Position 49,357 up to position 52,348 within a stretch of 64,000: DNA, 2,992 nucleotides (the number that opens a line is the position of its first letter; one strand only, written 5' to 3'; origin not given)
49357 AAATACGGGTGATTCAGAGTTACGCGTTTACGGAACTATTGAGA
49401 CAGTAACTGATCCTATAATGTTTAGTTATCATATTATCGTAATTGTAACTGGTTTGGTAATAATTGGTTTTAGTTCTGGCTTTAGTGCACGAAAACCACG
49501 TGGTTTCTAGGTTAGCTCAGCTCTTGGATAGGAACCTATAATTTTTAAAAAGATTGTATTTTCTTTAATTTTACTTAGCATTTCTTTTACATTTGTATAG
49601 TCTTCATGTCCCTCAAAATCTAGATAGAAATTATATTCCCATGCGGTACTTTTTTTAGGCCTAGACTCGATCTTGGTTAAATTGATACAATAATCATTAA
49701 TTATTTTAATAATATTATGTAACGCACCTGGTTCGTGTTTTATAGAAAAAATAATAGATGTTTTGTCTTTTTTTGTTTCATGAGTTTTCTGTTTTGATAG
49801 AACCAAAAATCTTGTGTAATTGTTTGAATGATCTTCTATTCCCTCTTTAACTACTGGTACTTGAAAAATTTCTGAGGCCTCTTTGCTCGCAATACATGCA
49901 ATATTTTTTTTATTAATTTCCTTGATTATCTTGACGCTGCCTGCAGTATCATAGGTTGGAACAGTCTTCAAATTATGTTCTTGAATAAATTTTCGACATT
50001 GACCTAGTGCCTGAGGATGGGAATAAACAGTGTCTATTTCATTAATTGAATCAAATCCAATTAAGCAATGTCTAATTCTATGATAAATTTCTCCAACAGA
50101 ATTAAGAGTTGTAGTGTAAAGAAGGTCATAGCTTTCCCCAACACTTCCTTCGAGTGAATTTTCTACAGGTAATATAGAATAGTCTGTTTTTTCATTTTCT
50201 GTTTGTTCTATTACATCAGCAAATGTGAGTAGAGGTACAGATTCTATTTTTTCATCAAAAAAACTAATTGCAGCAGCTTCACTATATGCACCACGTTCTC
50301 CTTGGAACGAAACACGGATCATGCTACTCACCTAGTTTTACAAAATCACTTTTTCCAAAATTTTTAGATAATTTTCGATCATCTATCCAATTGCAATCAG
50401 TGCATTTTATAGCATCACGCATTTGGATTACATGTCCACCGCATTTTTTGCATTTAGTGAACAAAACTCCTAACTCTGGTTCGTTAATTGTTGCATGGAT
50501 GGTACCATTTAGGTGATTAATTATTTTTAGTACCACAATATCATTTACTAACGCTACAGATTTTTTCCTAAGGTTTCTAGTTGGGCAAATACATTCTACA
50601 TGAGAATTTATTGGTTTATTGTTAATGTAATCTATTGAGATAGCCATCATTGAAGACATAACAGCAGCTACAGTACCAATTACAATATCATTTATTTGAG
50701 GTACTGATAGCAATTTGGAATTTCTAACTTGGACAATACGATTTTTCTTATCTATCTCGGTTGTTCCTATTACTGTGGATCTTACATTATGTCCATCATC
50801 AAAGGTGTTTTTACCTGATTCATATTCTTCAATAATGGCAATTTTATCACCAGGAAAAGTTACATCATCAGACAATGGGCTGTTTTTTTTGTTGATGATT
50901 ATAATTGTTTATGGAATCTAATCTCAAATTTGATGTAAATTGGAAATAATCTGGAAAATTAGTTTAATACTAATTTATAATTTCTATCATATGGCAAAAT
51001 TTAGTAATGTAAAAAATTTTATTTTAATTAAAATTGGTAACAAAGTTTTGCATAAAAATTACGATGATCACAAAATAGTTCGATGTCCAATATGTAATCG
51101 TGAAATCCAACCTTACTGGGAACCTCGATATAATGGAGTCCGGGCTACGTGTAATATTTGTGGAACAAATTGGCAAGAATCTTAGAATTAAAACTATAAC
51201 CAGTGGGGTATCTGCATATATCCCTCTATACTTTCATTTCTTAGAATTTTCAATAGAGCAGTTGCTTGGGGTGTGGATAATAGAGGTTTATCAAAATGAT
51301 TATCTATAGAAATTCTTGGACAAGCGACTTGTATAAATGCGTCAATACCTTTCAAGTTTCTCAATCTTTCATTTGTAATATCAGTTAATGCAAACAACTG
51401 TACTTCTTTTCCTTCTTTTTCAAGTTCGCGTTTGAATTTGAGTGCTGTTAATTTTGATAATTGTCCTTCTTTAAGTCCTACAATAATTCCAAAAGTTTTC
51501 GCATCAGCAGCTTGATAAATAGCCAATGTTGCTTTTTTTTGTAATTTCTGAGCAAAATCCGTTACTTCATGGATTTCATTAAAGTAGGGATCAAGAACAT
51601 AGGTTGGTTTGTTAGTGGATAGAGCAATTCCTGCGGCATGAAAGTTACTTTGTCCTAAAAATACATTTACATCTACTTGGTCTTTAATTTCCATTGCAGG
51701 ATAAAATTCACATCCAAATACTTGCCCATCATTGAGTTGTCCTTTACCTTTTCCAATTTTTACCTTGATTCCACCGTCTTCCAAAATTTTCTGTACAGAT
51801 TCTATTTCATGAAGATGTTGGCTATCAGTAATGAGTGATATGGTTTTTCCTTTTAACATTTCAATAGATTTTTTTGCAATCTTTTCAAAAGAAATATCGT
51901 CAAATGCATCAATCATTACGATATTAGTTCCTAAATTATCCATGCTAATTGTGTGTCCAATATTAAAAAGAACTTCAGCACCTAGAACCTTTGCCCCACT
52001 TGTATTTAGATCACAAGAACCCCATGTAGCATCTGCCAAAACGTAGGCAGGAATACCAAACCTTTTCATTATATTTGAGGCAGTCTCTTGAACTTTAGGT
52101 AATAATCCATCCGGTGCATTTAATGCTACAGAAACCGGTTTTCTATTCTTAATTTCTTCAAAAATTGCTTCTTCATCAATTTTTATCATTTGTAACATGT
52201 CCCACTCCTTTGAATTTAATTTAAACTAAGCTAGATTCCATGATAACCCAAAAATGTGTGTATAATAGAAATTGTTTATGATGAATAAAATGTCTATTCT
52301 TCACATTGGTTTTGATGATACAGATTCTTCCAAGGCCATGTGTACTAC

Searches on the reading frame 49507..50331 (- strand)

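Call 29: search_protein_families(library=pfam, proteins=[window:49507-50331:-], max_evalue=0.001)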
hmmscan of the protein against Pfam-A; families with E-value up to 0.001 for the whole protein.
window:49507-50331:- (274 aa): 2 families
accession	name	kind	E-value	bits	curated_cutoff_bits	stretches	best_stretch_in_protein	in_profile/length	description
PF00800.23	PDT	-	1.9e-61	207.5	25.2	1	7-182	1-180/181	Prephenate dehydratase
PF01842.31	ACT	-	3.9e-05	23.8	27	1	191-255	1-64/66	ACT domain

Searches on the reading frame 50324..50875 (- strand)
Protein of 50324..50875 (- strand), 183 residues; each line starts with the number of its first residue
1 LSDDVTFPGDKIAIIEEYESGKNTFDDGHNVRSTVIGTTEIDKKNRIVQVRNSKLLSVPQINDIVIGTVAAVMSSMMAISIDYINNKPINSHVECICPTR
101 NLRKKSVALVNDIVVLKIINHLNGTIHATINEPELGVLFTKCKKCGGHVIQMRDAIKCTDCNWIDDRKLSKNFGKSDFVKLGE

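Call 80: search_protein_families(library=pfam, proteins=[window:50324-50875:-], max_evalue=0.001)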
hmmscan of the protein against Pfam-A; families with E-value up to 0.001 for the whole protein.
window:50324-50875:- (183 aa): 1 family
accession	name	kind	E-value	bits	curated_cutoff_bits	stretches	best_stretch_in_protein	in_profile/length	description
PF14382.12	ECR1_N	-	1e-07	32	27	1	6-42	2-38/38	Exosome complex exonuclease RRP4 N-terminal region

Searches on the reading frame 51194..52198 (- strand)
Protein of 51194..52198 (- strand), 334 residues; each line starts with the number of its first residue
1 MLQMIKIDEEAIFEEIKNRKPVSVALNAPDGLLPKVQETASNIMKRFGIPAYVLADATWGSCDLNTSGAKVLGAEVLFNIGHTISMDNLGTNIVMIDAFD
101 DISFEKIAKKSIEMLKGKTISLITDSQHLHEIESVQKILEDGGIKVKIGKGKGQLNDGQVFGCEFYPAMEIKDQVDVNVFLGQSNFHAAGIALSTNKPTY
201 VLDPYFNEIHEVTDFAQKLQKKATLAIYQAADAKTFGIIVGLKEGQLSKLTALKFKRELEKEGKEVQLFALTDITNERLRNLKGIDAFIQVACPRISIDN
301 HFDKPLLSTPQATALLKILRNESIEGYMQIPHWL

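Call 84: search_protein_families(library=pfam, proteins=[window:51194-52198:-], max_evalue=0.001)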
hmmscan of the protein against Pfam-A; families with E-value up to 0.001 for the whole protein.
window:51194-52198:- (334 aa): 1 family
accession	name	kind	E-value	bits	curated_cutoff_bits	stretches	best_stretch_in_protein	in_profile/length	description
PF01866.22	Diphthamide_syn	-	6.3e-72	243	33.2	1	29-322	2-297/302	Putative diphthamide synthesis protein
